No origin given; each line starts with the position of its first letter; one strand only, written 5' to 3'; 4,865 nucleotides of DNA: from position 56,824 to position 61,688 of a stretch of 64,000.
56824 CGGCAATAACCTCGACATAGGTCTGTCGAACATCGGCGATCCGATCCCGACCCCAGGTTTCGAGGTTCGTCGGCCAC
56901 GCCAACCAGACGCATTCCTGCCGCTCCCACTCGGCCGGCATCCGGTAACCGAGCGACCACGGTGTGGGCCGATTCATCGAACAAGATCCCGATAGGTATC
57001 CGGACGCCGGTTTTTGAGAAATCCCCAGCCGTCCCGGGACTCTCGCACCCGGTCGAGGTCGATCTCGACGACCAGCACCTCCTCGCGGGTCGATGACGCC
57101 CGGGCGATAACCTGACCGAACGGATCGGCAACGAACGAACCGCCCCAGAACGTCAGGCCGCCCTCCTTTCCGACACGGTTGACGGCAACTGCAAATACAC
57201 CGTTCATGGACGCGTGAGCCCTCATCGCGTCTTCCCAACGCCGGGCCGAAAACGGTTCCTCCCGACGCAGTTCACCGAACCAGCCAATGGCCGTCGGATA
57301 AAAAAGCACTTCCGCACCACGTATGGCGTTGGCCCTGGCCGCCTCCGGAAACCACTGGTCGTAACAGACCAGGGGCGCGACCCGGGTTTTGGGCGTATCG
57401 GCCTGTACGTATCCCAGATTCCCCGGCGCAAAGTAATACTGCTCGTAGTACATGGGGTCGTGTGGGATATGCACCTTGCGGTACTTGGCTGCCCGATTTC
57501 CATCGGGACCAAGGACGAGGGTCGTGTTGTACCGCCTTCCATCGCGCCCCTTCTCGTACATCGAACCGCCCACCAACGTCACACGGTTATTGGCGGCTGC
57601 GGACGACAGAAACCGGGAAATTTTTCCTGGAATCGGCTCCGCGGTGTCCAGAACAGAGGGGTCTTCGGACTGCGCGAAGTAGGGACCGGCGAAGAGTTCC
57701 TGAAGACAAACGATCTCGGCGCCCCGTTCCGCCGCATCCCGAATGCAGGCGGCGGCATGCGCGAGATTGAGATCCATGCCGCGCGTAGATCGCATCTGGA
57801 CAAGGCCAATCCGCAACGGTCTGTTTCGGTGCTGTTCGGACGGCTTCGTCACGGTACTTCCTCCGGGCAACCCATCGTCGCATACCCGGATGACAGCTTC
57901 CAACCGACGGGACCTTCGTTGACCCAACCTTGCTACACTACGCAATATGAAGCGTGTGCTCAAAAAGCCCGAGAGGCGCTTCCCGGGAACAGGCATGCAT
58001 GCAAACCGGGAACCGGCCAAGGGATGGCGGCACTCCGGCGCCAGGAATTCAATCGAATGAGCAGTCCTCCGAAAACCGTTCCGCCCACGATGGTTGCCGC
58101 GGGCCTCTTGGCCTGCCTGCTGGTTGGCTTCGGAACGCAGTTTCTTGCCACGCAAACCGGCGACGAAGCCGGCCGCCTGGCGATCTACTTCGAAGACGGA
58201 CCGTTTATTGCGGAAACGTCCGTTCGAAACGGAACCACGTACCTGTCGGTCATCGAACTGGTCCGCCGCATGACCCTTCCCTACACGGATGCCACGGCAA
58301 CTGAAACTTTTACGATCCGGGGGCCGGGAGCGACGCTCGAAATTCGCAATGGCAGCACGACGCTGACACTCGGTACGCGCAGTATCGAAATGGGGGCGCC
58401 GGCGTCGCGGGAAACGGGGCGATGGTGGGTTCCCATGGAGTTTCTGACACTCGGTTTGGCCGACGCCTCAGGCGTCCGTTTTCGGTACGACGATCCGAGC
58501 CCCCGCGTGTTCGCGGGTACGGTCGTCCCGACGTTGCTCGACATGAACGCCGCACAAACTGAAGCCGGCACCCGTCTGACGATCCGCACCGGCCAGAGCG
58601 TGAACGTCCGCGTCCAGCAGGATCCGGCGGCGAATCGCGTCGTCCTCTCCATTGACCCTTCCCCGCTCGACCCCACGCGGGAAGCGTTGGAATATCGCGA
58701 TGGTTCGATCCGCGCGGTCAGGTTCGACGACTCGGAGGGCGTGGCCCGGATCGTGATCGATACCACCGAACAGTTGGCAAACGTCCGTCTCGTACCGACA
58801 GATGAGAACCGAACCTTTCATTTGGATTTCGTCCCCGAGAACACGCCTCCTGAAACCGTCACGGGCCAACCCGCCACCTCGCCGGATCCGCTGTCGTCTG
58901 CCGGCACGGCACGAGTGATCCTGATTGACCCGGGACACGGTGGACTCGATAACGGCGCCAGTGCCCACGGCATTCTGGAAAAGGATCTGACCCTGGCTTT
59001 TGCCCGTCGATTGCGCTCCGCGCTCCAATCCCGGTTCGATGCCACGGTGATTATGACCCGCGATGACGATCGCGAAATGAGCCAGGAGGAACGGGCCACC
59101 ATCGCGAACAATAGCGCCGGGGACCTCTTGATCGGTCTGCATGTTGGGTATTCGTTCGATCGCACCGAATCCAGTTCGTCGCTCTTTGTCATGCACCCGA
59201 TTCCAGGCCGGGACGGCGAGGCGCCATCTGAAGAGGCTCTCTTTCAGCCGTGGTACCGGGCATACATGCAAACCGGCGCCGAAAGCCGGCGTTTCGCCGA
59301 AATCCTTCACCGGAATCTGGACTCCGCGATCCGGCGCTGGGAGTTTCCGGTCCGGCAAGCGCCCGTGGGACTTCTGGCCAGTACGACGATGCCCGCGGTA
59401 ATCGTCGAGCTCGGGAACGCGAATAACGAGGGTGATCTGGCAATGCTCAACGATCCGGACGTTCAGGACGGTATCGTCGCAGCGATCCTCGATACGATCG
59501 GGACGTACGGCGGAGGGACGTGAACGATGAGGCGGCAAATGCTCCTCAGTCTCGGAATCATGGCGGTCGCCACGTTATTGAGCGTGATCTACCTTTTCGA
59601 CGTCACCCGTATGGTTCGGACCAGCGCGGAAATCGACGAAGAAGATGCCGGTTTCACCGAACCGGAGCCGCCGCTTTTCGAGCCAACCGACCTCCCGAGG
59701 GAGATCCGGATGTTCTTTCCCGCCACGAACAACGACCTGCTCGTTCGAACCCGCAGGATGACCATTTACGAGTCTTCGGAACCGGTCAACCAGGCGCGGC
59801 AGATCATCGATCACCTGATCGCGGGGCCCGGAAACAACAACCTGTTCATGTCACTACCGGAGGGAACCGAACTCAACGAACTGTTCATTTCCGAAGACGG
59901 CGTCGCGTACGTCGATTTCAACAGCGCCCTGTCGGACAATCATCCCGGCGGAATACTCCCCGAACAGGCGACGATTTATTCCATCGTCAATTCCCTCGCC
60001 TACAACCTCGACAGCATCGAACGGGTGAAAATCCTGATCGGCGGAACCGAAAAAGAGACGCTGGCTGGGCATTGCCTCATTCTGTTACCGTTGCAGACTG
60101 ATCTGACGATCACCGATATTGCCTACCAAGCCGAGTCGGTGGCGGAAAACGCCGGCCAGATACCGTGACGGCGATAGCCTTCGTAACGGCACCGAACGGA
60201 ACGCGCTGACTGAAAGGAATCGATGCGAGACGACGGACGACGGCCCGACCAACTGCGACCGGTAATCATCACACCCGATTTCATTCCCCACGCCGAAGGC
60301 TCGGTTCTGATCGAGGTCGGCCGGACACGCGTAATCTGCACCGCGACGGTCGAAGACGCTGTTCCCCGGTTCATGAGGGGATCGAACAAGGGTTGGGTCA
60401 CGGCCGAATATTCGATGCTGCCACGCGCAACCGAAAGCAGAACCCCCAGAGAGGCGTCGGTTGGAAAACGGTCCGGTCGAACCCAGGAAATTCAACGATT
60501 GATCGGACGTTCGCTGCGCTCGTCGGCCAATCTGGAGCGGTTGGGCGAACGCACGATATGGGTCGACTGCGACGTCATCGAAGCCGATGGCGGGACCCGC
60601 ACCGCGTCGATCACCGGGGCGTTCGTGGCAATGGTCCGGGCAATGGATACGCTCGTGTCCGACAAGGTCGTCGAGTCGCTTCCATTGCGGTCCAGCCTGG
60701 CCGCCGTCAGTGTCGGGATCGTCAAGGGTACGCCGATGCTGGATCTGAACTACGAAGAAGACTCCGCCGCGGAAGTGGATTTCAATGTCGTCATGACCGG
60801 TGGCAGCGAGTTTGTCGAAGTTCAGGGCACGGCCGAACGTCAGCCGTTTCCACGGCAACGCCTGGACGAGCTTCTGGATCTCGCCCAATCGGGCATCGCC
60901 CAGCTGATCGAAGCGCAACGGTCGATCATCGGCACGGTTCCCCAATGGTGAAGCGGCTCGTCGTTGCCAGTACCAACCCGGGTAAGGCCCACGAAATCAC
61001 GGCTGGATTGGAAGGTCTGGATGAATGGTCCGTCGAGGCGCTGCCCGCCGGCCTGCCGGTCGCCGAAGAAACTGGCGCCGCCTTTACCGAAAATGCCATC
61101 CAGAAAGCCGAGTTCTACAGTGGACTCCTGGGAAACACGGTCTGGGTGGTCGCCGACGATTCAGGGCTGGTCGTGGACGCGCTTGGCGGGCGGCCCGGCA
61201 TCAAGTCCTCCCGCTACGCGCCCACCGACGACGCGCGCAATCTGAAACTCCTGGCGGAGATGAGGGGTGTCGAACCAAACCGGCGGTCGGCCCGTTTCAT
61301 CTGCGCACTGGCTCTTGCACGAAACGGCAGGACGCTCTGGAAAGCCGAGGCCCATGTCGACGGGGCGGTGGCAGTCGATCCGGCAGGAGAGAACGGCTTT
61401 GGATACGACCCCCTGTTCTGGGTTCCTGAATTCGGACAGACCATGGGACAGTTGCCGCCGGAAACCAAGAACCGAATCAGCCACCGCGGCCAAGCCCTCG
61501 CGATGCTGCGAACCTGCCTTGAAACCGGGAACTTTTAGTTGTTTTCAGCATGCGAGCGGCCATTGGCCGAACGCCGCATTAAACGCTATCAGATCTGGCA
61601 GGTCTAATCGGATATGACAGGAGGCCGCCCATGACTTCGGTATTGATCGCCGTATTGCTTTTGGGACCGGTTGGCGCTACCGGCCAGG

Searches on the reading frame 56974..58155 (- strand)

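Call 17: search_protein_families(library=pfam, proteins=[window:56974-58155:-], max_evalue=0.001)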
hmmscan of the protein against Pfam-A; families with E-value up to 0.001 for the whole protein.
window:56974-58155:- (393 aa): 1 family
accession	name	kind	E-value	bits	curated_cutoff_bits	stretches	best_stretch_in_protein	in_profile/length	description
PF00795.27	CN_hydrolase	-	4.8e-54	183.8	23.2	1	115-374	1-255/256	Carbon-nitrogen hydrolase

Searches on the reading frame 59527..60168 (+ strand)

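Call 17: search_protein_families(library=pfam, proteins=[window:59527-60168:+], max_evalue=0.001)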
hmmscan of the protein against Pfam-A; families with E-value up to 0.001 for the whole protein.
window:59527-60168:+ (213 aa): 1 family
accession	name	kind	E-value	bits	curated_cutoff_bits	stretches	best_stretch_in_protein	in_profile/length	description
PF10646.14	Germane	-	1.3e-19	71.3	23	1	74-176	14-116/117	Sporulation and spore germination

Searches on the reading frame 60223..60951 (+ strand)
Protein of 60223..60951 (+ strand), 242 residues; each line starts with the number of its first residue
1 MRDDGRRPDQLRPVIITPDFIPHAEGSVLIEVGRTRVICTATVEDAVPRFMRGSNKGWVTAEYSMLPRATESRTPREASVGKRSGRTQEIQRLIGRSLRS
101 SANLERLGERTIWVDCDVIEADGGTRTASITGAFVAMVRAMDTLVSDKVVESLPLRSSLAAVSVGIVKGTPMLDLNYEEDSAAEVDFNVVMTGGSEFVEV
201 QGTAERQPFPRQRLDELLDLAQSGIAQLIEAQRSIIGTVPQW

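Call 17: search_protein_families(library=pfam, proteins=[window:60223-60951:+], max_evalue=0.001)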
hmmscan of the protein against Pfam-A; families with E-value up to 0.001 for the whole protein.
window:60223-60951:+ (242 aa): 2 families
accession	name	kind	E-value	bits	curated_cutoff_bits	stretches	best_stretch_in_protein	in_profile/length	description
PF01138.27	RNase_PH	-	1.3e-29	103.7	25.5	1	10-139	1-126/130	3' exoribonuclease family, domain 1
PF03725.20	RNase_PH_C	-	2.2e-13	50.4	20.8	1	160-223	4-66/67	3' exoribonuclease family, domain 2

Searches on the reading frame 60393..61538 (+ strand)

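Call 17: search_protein_families(library=pfam, proteins=[window:60393-61538:+], max_evalue=0.001)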
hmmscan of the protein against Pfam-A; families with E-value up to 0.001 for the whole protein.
window:60393-61538:+ (381 aa): 1 family
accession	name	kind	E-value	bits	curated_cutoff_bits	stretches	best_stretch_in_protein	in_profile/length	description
PF01725.21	Ham1p_like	-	1.1e-51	175.9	22.5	1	189-373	1-184/186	Ham1 family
